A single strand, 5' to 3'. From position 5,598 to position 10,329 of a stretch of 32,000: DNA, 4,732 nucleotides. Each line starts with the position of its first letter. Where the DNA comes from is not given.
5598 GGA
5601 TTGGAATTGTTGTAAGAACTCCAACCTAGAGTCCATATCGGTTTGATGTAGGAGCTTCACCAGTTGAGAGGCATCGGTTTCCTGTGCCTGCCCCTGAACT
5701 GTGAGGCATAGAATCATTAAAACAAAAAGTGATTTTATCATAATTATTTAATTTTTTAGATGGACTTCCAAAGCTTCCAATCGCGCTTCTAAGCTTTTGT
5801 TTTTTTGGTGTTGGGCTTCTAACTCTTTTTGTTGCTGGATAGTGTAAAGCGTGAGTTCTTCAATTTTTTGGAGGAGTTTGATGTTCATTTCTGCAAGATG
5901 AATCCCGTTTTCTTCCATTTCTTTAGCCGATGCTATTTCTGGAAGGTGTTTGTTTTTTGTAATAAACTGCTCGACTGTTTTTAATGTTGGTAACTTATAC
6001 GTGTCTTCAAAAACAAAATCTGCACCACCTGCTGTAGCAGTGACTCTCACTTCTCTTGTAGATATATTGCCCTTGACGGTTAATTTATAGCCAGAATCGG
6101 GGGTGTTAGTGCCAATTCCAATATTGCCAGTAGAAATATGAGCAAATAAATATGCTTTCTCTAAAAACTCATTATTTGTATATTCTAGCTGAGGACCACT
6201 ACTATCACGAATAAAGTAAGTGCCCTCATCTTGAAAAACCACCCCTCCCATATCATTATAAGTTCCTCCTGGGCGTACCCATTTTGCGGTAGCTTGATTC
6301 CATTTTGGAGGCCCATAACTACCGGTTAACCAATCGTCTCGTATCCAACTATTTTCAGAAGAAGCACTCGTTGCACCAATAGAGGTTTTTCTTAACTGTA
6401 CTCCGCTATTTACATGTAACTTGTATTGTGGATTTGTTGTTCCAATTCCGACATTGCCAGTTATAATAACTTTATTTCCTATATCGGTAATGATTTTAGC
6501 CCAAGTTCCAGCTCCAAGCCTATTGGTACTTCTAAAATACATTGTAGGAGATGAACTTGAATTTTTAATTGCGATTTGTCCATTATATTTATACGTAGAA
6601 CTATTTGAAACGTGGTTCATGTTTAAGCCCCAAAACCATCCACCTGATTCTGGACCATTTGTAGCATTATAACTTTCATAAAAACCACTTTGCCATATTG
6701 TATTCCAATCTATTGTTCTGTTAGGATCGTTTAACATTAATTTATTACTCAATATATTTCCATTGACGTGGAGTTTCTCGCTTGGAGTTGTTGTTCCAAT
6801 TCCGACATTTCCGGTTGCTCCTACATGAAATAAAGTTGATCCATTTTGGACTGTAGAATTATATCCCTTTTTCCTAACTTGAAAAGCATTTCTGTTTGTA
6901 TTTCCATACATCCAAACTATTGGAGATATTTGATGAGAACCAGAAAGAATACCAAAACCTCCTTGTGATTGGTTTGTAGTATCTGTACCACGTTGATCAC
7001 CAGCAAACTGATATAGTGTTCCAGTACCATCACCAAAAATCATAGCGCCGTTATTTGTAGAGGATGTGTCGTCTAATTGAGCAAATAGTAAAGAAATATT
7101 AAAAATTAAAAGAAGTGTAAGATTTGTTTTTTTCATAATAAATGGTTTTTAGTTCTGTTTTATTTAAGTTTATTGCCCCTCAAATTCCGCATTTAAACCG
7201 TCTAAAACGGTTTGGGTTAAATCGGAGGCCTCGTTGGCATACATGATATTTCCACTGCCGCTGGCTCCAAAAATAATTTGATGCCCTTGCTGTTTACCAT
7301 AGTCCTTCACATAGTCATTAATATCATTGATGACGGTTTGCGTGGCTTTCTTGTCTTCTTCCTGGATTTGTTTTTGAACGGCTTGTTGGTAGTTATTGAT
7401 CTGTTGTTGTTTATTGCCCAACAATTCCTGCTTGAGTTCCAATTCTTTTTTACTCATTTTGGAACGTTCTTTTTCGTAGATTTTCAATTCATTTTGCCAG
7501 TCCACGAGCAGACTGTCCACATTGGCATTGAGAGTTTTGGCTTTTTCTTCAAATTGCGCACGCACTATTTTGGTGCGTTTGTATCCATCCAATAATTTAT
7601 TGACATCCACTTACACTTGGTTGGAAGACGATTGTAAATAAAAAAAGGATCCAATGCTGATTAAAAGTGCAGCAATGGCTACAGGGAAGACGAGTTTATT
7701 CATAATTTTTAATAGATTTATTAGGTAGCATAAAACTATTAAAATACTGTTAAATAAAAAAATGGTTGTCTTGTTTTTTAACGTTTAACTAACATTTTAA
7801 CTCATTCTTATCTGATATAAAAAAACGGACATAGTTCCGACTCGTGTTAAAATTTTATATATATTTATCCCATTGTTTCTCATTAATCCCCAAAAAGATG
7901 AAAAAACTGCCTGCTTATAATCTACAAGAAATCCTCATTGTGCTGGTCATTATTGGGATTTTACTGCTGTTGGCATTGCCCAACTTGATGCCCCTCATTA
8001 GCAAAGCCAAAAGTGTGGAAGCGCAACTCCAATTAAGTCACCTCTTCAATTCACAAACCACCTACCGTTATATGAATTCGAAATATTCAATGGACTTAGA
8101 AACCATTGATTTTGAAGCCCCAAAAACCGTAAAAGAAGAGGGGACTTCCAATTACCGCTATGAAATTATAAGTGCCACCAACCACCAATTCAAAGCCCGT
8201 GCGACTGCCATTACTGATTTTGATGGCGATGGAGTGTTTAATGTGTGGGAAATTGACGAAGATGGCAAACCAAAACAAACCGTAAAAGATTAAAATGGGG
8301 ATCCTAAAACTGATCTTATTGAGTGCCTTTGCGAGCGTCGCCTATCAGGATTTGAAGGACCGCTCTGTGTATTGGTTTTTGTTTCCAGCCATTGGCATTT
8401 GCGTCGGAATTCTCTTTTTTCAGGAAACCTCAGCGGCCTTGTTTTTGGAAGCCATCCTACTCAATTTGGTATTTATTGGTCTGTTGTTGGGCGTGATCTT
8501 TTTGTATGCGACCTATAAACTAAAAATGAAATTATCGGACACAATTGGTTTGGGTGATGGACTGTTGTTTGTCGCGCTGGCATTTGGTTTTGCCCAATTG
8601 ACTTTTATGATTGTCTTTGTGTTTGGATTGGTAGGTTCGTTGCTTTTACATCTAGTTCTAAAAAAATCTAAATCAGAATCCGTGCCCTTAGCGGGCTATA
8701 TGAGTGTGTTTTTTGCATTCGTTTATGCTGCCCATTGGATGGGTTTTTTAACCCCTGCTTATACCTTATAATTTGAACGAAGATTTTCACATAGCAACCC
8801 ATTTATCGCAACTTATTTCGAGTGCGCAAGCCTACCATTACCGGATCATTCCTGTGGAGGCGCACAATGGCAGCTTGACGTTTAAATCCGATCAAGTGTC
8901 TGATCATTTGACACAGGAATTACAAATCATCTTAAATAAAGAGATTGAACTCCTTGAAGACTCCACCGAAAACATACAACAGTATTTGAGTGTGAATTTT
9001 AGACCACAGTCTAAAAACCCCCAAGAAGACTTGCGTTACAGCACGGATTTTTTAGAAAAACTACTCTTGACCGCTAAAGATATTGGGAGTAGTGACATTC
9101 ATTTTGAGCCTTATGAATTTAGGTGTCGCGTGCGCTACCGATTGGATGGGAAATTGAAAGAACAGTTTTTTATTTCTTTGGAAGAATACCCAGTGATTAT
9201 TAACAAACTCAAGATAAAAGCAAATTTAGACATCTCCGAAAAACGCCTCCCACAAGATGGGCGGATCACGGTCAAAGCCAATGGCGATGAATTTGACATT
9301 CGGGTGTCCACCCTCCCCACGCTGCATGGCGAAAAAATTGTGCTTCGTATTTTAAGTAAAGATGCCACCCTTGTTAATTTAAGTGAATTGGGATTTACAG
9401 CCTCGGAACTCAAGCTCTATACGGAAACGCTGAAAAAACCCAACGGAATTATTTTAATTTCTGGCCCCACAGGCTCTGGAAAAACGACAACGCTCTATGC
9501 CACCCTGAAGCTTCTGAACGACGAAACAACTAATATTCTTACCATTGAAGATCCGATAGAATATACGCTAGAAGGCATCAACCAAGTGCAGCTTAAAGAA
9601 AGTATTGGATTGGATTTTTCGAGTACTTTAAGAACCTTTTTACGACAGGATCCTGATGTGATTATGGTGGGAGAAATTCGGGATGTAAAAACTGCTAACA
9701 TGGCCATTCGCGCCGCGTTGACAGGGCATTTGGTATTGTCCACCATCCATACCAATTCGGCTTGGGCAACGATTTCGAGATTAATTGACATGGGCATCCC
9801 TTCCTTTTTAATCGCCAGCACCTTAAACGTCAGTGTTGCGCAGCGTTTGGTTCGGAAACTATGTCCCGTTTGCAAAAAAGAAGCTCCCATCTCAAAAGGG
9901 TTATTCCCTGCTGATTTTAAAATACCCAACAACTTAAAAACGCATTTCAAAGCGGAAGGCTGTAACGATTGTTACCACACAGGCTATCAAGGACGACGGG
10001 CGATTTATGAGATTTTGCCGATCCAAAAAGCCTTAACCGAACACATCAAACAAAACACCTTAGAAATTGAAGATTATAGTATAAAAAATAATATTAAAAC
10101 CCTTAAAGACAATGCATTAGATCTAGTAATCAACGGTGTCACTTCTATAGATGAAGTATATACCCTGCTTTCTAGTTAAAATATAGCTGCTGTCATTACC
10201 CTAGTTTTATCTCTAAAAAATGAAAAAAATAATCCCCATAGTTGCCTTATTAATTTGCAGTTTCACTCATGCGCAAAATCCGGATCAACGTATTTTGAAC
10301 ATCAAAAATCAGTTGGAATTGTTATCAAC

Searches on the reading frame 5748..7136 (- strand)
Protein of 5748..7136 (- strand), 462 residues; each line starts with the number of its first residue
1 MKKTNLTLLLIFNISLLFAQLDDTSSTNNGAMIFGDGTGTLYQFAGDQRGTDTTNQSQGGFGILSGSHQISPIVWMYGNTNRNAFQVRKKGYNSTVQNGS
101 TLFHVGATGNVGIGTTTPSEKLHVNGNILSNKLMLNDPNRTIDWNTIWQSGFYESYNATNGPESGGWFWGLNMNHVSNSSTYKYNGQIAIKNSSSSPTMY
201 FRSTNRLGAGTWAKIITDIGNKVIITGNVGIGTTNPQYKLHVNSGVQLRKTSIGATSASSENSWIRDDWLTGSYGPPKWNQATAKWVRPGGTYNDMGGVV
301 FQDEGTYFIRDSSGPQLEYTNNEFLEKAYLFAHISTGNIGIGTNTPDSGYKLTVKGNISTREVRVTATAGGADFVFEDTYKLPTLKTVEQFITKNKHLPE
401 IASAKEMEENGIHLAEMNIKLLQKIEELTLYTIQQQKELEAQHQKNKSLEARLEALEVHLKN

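Call 25: search_protein_families(library=pfam, proteins=[window:5748-7136:-], max_evalue=0.01)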
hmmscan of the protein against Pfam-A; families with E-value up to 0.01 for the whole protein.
window:5748-7136:- (462 aa): 0 families

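Call 60: search_solved_structures(query=window:5748-7136:-, max_evalue=1)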
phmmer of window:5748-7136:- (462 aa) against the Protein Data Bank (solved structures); distinct sequences matched with E-value up to 1: 3.
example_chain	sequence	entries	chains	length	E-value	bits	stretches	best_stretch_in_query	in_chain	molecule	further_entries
8ond_A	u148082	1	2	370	0.00082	21.3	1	75-142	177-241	bd2133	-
8ol4_A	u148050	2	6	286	0.0021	20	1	100-130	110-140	Cell wall surface anchor family protein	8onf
3q0b_X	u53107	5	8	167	0.15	13.9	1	87-151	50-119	Histone-lysine N-methyltransferase, H3 lysine-9 specific SUVH5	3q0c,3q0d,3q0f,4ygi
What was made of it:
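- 5748..7136 (-): 462-aa secreted fibre-like protein (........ repeats, C-terminal coiled coil). Weak match to Bdellovibrio fibre bd2133 8ond, E=8e-4 (call 60).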

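Call 61: search_protein_families(library=ncbifam, proteins=[window:5748-7136:-], max_evalue=0.1)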
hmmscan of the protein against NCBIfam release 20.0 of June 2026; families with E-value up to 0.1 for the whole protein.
window:5748-7136:- (462 aa): 1 family
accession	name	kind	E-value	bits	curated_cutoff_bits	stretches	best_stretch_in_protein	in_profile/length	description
NF009649.0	PRK13182.1-5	equivalog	0.026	14.6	265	1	412-457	112-158/186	chromosome-anchoring protein RacA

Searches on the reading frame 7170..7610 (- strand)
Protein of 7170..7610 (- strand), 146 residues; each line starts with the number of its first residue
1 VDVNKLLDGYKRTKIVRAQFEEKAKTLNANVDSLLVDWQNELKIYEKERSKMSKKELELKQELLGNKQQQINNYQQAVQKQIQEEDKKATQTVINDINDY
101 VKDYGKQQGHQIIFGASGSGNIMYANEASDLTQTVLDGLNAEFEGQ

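Call 25: search_protein_families(library=pfam, proteins=[window:7170-7610:-], max_evalue=0.01)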
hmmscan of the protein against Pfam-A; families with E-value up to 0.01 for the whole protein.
window:7170-7610:- (146 aa): 1 family
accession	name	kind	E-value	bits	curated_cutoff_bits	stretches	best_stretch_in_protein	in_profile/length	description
PF03938.19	OmpH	-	3.3e-21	76.4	32.4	1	2-139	6-141/141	Outer membrane protein (OmpH-like)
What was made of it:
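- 7170..7703 (-): OmpH/Skp-like periplasmic chaperone gene, interrupted here by a TAA (7611-7613) between the signal peptide and the mature part. Pfam OmpH E=3e-21 (call 25).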

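Call 61: search_protein_families(library=ncbifam, proteins=[window:7170-7610:-], max_evalue=0.1)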
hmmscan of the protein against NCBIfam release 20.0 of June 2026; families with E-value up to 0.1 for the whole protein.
window:7170-7610:- (146 aa): 11 families
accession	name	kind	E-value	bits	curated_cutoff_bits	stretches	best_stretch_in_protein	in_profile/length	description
NF008047.0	PRK10780.1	equivalog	0.0012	18.9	237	1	3-137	31-162/165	molecular chaperone Skp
TIGR00344.1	alaS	equivalog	0.0048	15.2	457.05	1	20-100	707-789/847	alanine--tRNA ligase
TIGR01069.2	mutS2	equivalog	0.0057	15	400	1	2-95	517-611/790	endonuclease MutS2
NF002629.0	PRK02292.1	equivalog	0.0074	16.1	184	1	40-119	51-129/192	V-type ATP synthase subunit E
TIGR04032.1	toxin_SdpC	subfamily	0.0088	15.9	99.2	1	46-110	37-99/172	sporulation delaying protein family toxin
NF004561.0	PRK05901.1-3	equivalog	0.015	14.4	582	1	22-117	161-256/537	RNA polymerase sigma factor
NF009093.0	PRK12429.1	subfamily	0.02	14.2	258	1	3-35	179-211/259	3-hydroxybutyrate dehydrogenase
NF053854.1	RespRegPhoBBctds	equivalog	0.028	13.7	270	1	16-97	121-200/225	two-component system response regulator PhoB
TIGR01963.1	PHB_DH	subfamily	0.035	13.4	307.05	0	3-34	175-206/255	3-hydroxybutyrate dehydrogenase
TIGR01991.1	HscA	equivalog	0.036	12.5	708.55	1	39-108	514-584/600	Fe-S protein assembly chaperone HscA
NF009345.0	PRK12705.1-2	equivalog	0.048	12.2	904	1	19-136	89-203/509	hypothetical protein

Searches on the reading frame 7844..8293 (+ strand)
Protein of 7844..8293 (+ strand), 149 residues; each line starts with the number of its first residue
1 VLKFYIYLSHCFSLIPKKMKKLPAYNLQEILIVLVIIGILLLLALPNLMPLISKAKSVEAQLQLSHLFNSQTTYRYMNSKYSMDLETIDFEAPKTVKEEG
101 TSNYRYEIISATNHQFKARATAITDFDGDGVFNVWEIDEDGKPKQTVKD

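Call 67: search_protein_families(library=pfam, proteins=[window:7844-8293:+], max_evalue=0.001)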
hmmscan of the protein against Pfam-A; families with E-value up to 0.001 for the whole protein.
window:7844-8293:+ (149 aa): 2 families
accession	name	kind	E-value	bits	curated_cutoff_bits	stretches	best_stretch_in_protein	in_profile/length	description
PF16732.10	ComP_DUS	-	2.2e-05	25.7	27.3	1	52-127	7-79/87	Type IV minor pilin ComP, DNA uptake sequence receptor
PF16734.10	Pilin_GH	-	0.00043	21.1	28.9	1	59-119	3-57/114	Type IV pilin-like G and H, putative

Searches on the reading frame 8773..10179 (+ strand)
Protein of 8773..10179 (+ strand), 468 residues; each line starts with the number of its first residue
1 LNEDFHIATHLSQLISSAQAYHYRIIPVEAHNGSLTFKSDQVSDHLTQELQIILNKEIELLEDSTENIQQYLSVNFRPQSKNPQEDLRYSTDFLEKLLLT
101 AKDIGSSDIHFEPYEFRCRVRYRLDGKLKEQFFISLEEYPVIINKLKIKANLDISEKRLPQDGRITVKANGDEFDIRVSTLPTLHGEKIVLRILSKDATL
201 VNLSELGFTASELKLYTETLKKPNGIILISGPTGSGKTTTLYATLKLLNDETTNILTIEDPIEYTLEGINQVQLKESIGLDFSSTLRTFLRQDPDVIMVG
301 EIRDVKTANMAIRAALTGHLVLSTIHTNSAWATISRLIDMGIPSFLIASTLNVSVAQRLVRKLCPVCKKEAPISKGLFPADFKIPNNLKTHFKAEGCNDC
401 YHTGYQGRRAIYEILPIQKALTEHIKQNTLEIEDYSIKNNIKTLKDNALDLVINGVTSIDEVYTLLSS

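Call 67: search_protein_families(library=pfam, proteins=[window:8773-10179:+], max_evalue=0.001)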
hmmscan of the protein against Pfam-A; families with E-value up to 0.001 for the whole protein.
window:8773-10179:+ (468 aa): 7 families
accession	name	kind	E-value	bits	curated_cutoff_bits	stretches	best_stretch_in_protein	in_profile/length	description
PF00437.27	T2SSE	-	4.3e-131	437.4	24.9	1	87-462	5-368/370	Type II/IV secretion system protein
PF25199.1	nSTAND_NTPase5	-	2.1e-05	24.8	34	1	221-271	38-89/145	Novel STAND NTPase 5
PF13173.12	AAA_14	-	0.00011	22.7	27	1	224-329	2-98/129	AAA domain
PF13604.12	AAA_30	-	0.00026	21.2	27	1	215-311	9-106/191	AAA domain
PF13401.12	AAA_22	-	0.00042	21.1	27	0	223-269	4-50/130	AAA domain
PF20720.3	nSTAND3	-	0.0007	19.8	27.2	0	219-261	13-54/155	Novel STAND NTPase 3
PF04851.21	ResIII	-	0.0009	19.6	22.5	0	217-260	16-61/164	Type III restriction enzyme, res subunit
